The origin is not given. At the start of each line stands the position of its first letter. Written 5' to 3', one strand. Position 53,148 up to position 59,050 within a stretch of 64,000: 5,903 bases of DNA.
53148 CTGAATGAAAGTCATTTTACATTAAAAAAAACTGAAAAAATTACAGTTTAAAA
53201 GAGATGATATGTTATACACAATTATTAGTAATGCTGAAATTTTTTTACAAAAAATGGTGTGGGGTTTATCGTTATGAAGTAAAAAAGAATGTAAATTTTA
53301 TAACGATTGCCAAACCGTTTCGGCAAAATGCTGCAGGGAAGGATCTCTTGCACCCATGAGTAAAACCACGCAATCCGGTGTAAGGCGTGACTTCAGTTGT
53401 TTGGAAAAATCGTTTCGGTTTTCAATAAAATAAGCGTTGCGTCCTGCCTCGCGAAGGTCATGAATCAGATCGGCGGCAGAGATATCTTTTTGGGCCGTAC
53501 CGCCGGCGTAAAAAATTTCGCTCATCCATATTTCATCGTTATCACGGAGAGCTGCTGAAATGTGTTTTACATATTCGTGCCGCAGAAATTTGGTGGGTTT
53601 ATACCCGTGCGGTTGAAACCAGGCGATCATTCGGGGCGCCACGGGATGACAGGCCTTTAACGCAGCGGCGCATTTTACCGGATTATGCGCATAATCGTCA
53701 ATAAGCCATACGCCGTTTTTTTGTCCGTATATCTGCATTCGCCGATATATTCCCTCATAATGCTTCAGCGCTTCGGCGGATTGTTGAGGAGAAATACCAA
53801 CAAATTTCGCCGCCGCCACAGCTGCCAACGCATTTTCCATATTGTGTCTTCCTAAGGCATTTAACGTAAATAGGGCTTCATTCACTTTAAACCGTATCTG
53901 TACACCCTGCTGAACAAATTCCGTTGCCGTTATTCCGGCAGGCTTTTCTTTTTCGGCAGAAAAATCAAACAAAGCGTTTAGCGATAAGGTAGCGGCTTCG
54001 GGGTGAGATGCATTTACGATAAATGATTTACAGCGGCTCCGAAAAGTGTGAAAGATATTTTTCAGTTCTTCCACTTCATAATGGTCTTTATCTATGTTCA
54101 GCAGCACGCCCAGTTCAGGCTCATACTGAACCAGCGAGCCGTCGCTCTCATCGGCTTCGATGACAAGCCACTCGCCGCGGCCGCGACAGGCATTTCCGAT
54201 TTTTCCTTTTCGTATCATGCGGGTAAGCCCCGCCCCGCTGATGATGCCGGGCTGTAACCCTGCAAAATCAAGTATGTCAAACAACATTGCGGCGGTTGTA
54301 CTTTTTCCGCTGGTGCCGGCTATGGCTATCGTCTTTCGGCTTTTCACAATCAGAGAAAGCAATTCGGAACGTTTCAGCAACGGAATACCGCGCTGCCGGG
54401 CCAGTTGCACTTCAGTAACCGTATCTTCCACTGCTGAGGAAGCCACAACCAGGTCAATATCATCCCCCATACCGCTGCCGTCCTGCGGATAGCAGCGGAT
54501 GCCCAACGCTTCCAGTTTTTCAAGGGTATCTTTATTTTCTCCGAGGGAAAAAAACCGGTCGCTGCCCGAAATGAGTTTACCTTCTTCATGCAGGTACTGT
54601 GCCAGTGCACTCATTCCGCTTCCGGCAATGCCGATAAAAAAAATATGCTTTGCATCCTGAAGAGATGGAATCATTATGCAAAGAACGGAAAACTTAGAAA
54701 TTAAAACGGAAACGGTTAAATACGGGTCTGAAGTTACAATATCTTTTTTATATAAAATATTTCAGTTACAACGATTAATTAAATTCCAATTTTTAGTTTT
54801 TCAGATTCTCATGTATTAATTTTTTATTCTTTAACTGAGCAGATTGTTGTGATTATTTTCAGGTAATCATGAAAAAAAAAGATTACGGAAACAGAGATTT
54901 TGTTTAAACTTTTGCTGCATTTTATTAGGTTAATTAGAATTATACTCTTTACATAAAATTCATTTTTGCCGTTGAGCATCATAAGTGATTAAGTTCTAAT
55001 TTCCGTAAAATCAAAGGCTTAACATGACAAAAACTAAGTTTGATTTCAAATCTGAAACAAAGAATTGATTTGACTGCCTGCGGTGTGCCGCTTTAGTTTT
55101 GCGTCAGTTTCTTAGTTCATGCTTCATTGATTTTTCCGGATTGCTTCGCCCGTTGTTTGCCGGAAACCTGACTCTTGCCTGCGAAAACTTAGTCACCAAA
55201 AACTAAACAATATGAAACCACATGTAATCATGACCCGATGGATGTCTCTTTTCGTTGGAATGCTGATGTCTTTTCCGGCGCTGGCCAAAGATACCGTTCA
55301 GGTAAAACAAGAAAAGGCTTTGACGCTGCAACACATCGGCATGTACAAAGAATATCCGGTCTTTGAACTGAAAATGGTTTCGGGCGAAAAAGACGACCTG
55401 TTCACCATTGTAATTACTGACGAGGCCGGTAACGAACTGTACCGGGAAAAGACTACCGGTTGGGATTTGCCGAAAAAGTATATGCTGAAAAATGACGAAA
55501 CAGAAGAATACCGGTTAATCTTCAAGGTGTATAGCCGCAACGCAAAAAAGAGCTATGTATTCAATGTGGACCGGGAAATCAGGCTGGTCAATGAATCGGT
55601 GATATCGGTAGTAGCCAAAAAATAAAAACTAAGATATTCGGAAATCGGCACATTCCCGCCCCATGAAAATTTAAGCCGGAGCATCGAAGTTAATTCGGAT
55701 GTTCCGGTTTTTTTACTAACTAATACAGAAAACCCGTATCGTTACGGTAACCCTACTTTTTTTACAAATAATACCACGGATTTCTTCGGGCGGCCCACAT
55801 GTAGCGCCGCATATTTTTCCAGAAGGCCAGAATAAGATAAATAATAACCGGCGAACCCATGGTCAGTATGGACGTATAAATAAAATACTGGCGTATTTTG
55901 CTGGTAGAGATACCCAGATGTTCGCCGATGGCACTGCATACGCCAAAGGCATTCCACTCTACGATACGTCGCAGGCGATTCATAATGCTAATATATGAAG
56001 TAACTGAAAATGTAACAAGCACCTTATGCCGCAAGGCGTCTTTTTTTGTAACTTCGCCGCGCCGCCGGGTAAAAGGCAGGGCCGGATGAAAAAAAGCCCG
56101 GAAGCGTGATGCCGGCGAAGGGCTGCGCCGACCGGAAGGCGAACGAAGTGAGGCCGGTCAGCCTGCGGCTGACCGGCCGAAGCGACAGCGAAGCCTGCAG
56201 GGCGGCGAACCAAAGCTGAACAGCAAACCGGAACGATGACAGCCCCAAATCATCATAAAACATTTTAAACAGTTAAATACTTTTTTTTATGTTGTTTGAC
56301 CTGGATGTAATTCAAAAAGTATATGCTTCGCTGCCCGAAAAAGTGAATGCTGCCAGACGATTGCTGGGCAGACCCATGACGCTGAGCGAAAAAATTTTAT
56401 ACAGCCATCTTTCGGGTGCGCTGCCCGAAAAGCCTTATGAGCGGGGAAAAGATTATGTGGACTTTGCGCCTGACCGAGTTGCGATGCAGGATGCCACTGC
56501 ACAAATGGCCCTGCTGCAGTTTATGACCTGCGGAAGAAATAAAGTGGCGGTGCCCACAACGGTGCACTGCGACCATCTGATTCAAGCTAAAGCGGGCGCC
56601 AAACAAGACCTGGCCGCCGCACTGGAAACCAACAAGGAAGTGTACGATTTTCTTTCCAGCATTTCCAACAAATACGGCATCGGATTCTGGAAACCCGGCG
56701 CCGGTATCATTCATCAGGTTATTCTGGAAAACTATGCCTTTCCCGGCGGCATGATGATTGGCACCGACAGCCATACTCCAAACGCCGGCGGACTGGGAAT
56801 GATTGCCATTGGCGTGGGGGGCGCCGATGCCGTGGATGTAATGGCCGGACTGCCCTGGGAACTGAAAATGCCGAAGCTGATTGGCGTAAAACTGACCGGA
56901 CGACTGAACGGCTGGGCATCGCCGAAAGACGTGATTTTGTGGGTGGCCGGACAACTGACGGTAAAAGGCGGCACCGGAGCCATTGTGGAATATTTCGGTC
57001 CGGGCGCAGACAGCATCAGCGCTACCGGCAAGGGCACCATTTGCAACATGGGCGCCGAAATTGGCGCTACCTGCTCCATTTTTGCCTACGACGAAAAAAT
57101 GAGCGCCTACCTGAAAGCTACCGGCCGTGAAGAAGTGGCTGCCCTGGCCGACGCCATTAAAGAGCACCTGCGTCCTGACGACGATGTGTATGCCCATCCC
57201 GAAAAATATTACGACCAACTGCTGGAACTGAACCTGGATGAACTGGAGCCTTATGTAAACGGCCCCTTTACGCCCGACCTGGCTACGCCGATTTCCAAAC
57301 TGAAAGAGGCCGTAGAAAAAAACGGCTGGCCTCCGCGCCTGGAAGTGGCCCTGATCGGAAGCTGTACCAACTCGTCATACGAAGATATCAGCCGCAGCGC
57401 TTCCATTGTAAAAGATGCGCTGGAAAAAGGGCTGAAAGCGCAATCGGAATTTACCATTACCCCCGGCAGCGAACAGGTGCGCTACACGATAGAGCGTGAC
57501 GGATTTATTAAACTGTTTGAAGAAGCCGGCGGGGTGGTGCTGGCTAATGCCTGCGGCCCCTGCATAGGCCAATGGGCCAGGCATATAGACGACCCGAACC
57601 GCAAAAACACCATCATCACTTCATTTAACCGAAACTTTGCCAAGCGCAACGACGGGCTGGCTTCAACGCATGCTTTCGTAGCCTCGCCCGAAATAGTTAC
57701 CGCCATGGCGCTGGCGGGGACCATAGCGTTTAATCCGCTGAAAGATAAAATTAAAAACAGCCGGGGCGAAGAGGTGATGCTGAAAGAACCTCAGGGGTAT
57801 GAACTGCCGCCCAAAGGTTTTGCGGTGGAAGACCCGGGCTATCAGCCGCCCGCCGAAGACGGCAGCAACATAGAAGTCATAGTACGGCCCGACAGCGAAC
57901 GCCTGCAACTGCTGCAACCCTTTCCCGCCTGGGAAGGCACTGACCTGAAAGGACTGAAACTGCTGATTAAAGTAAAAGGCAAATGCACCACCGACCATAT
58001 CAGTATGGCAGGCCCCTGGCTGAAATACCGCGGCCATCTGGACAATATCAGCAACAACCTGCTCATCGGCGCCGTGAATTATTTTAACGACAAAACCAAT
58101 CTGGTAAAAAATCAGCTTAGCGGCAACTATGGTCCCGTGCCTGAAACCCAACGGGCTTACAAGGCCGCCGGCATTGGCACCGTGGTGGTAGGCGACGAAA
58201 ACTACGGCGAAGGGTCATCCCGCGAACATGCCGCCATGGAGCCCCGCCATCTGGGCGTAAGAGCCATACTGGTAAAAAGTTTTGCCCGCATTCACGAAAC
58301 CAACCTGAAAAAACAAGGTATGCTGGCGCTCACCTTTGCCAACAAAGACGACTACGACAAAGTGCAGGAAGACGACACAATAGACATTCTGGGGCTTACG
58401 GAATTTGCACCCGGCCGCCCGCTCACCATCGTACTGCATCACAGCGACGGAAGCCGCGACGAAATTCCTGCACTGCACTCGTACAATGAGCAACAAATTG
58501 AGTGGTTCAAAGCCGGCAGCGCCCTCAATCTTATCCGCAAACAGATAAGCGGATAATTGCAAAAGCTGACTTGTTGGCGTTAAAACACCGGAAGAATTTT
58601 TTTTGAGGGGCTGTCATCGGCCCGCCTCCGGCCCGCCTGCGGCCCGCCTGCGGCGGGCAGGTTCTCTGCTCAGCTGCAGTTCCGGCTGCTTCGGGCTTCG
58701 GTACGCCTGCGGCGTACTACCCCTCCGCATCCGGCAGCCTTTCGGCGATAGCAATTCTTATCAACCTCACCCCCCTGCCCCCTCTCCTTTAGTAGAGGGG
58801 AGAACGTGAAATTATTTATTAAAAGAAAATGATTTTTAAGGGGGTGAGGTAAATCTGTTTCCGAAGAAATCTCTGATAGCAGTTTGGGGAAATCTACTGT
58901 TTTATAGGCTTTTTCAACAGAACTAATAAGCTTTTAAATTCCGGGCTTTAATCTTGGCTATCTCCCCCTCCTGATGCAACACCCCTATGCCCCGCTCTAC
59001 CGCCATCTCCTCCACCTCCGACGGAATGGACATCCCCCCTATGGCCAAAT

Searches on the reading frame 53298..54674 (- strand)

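Call 54: search_protein_families(library=pfam, proteins=[window:53298-54674:-], max_evalue=0.001)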
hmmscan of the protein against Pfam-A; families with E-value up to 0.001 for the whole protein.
window:53298-54674:- (458 aa): 3 families
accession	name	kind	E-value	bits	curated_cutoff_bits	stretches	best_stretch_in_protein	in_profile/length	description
PF02875.26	Mur_ligase_C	-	9.1e-15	56.1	28.4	1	311-443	1-127/127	Mur ligase, glutamate ligase domain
PF01225.30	Mur_ligase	-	8.7e-14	52.1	21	1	10-112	1-93/95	Mur ligase family, catalytic domain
PF08245.18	Mur_ligase_M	-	1.4e-13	51.7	24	1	118-289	1-200/200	Mur ligase middle domain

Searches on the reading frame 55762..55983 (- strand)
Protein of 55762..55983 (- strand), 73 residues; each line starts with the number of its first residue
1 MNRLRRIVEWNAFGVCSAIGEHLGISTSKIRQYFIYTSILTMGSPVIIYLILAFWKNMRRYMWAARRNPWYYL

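Call 54: search_protein_families(library=pfam, proteins=[window:55762-55983:-], max_evalue=0.001)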
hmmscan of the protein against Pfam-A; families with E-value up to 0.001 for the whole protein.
window:55762-55983:- (73 aa): 1 family
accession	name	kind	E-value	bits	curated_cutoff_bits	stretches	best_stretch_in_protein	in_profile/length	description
PF04024.17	PspC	-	2.5e-07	30.8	25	1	13-54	13-53/58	PspC domain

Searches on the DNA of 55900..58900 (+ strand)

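Call 42: search_rna_families(source=window, start=55900, end=58900, threshold=evalue, max_evalue=5)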
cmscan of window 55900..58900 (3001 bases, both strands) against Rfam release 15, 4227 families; matches with E-value up to 5: 0.
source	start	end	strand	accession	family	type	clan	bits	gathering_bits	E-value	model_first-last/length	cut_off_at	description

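Call 96: search_with_rna_model(model_id=R1, sources=[L119, L120, L122, L138, L139, L140, L143, L141, L095, L125, L126, L128, L129], max_evalue=1)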
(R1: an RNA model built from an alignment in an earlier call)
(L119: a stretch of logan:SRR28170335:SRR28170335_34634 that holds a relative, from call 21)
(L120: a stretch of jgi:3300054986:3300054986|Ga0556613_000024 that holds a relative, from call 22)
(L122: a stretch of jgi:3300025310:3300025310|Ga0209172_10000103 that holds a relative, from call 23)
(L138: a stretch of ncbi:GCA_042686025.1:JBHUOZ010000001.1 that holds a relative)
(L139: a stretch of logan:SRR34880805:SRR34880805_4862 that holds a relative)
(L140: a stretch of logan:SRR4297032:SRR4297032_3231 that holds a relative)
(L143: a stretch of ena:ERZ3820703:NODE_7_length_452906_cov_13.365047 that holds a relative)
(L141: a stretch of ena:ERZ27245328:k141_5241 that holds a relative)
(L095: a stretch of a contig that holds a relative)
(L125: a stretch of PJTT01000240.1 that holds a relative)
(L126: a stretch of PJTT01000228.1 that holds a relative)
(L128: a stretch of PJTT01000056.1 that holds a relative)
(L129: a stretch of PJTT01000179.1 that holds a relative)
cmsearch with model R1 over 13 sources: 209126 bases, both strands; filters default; matches with E-value up to 1: 7.
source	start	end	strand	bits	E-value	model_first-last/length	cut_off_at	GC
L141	9754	9821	+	53.5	8e-13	1-78/78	no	0.62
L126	1013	1077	+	47.1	5.8e-11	1-78/78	no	0.62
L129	2089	2159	+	21.4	0.0018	10-69/78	no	0.56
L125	336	419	+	18.2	0.016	1-78/78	no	0.62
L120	18802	18835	+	14.2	0.22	1-78/78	no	0.59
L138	5693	5795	-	13.9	0.28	1-78/78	no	0.37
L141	15818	15892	-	12.7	0.61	1-78/78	no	0.47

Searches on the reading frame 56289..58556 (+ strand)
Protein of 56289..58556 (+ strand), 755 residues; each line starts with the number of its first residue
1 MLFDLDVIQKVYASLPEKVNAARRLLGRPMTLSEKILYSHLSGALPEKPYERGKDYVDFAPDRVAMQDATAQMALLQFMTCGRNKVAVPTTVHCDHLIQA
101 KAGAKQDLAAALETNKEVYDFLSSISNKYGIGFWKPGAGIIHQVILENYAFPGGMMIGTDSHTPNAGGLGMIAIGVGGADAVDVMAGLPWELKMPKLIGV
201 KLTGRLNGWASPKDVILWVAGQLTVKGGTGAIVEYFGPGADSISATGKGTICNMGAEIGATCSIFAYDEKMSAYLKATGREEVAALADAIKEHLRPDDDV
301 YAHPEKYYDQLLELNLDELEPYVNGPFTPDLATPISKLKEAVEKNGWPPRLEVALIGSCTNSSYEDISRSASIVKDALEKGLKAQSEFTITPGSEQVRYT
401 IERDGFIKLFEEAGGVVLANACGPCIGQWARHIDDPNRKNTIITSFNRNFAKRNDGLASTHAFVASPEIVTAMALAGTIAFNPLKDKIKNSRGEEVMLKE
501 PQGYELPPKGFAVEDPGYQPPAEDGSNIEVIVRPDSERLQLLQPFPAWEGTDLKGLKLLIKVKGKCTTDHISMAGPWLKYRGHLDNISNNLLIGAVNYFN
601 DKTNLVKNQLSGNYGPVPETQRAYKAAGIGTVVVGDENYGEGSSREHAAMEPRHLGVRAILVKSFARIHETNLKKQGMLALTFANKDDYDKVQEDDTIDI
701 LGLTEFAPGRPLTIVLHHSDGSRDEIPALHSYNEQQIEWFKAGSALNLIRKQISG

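Call 19: find_encoding_contigs(protein=window:56289-58556:+, flank=10000, max_places=10)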
Protein window:56289-58556:+ (755 aa): no gene with exactly this product is on record in the collection.
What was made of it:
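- Tried and rejected: Not on record (call 19).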

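Call 20: find_homologous_proteins(query=window:56289-58556:+, max_evalue=1e-100)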
Query window:56289-58556:+ (755 aa): 8000 proteins with E <= 1e-100 among 8000 candidates; the best 120 are listed.
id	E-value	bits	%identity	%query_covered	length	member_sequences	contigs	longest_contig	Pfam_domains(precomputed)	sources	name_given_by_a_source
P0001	0.0e+0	1739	100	100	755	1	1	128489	PF00694.26,PF00330.26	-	-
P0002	0.0e+0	1548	86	100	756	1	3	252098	PF00694.26,PF00330.26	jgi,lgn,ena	-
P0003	0.0e+0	1545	88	100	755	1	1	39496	PF00694.26,PF00330.26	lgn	-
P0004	0.0e+0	1542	87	100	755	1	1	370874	PF00694.26,PF00330.26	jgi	jgi:aconitate hydratase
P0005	0.0e+0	1542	86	100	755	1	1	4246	PF00694.26,PF00330.26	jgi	jgi:aconitate hydratase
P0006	0.0e+0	1541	87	100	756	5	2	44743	PF00694.26,PF00330.26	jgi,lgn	jgi:aconitate hydratase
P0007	0.0e+0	1539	86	100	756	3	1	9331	PF00694.26,PF00330.26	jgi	jgi:aconitate hydratase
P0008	0.0e+0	1533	86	100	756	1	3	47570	PF00694.26,PF00330.26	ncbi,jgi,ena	-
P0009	0.0e+0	1522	86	100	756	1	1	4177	PF00694.26,PF00330.26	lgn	-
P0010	0.0e+0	1520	85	100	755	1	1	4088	PF00694.26,PF00330.26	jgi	jgi:aconitate hydratase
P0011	0.0e+0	1520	85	100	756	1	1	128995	PF00694.26,PF00330.26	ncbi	-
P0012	0.0e+0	1519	86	100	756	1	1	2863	PF00694.26,PF00330.26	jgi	jgi:aconitate hydratase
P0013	0.0e+0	1519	85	100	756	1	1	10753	PF00694.26,PF00330.26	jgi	-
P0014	0.0e+0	1519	85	100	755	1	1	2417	PF00694.26,PF00330.26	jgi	jgi:aconitate hydratase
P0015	0.0e+0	1519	85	100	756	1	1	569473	PF00694.26,PF00330.26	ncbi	-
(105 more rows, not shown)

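Call 21: find_encoding_contigs(protein=P0003, flank=10000, max_places=3)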
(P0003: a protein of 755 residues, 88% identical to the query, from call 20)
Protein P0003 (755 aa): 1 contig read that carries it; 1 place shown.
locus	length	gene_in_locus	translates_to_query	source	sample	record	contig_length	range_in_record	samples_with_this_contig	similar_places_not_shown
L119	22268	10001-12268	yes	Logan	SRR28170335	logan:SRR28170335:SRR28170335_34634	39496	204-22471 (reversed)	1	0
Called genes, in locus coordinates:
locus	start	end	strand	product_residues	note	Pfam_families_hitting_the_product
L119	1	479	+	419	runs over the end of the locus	PF03447:NAD_binding_3, PF00742:Homoserine_dh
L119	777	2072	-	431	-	PF01595:CNNM, PF00571:CBS, PF03471:CorC_HlyC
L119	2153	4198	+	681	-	PF00884:Sulfatase, PF01663:Phosphodiest (weak)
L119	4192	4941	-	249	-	PF05724:TPMT (weak), PF08003:Methyltransf_9 (weak), PF03848:TehB (weak), PF13489:Methyltransf_23, PF13649:Methyltransf_25, PF13847:Methyltransf_31, PF08241:Methyltransf_11, PF08242:Methyltransf_12, +1 more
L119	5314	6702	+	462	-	PF02878:PGM_PMM_I, PF02879:PGM_PMM_II, PF02880:PGM_PMM_III, PF00408:PGM_PMM_IV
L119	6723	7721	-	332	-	PF01939:NucS_C (weak)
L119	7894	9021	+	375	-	PF00266:Aminotran_5, PF01212:Beta_elim_lyase (weak)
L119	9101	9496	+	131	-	PF27154:ORF11_beta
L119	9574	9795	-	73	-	PF04024:PspC (weak)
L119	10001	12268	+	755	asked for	PF00330:Aconitase, PF00694:Aconitase_C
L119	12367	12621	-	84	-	-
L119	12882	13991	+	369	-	PF00144:Beta-lactamase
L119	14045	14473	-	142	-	-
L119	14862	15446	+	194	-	PF04542:Sigma70_r2, PF07638:Sigma70_ECF (weak), PF08281:Sigma70_r4_2, PF04545:Sigma70_r4 (weak)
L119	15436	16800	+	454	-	-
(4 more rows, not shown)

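Call 22: find_encoding_contigs(protein=P0004, flank=10000, max_places=3)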
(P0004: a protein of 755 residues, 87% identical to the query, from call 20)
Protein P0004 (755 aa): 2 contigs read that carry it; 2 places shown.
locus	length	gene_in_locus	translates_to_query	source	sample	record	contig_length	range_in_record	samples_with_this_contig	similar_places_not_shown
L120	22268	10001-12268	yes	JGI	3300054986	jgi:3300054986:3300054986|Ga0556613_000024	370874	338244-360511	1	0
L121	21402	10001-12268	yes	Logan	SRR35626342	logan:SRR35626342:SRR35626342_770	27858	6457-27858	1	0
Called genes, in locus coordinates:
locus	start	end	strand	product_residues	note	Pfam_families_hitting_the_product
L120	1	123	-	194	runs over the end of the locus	PF13795:HupE_UreJ_2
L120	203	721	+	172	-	PF20420:DUF6702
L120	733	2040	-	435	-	PF01595:CNNM, PF00571:CBS, PF03471:CorC_HlyC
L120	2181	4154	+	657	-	PF00884:Sulfatase, PF01663:Phosphodiest (faint)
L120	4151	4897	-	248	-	PF03848:TehB (weak), PF13489:Methyltransf_23, PF13649:Methyltransf_25, PF13847:Methyltransf_31, PF08241:Methyltransf_11, PF08242:Methyltransf_12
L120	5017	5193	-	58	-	-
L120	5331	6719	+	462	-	PF02878:PGM_PMM_I, PF02879:PGM_PMM_II, PF02880:PGM_PMM_III, PF00408:PGM_PMM_IV (weak)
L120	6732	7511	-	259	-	-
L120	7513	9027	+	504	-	PF00266:Aminotran_5, PF01212:Beta_elim_lyase (weak)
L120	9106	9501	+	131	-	PF27154:ORF11_beta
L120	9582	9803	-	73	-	PF04024:PspC (weak)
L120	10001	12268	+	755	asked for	PF00330:Aconitase, PF00694:Aconitase_C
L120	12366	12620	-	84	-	-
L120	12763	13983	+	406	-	PF00144:Beta-lactamase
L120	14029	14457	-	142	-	-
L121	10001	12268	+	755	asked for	PF00330:Aconitase, PF00694:Aconitase_C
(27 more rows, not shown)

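Call 23: find_encoding_contigs(protein=P0002, flank=10000, max_places=3)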
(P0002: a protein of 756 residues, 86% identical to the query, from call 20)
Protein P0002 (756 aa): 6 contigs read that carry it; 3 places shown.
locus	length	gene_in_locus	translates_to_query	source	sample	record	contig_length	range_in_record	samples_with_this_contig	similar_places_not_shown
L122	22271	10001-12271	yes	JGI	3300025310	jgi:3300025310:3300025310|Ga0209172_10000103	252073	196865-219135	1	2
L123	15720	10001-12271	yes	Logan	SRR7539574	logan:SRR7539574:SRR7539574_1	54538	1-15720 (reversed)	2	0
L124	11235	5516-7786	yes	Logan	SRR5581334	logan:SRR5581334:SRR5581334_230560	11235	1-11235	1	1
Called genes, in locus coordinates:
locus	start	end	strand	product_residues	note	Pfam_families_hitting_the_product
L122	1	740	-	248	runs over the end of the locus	PF07650:KH_2, PF05316:VAR1 (weak), PF00189:Ribosomal_S3_C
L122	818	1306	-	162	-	PF00237:Ribosomal_L22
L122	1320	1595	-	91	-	PF00203:Ribosomal_S19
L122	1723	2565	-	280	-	PF00181:Ribosomal_L2_N, PF03947:Ribosomal_L2_C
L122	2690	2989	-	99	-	PF00276:Ribosomal_L23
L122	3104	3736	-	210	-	PF00573:Ribosomal_L4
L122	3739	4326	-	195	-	PF00297:Ribosomal_L3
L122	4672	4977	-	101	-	PF00338:Ribosomal_S10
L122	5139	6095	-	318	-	PF00034:Cytochrom_C (faint), PF13442:Cytochrome_CBB3 (faint)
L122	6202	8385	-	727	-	PF13229:Beta_helix, PF05048:NosD, PF13229:Beta_helix, PF07691:PA14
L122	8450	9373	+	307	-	PF03706:LPG_synthase_TM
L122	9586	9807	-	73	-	PF04024:PspC (weak)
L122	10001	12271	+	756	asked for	PF00330:Aconitase, PF00694:Aconitase_C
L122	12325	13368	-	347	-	-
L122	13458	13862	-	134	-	-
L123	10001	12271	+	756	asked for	PF00330:Aconitase, PF00694:Aconitase_C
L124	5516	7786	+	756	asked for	PF00330:Aconitase, PF00694:Aconitase_C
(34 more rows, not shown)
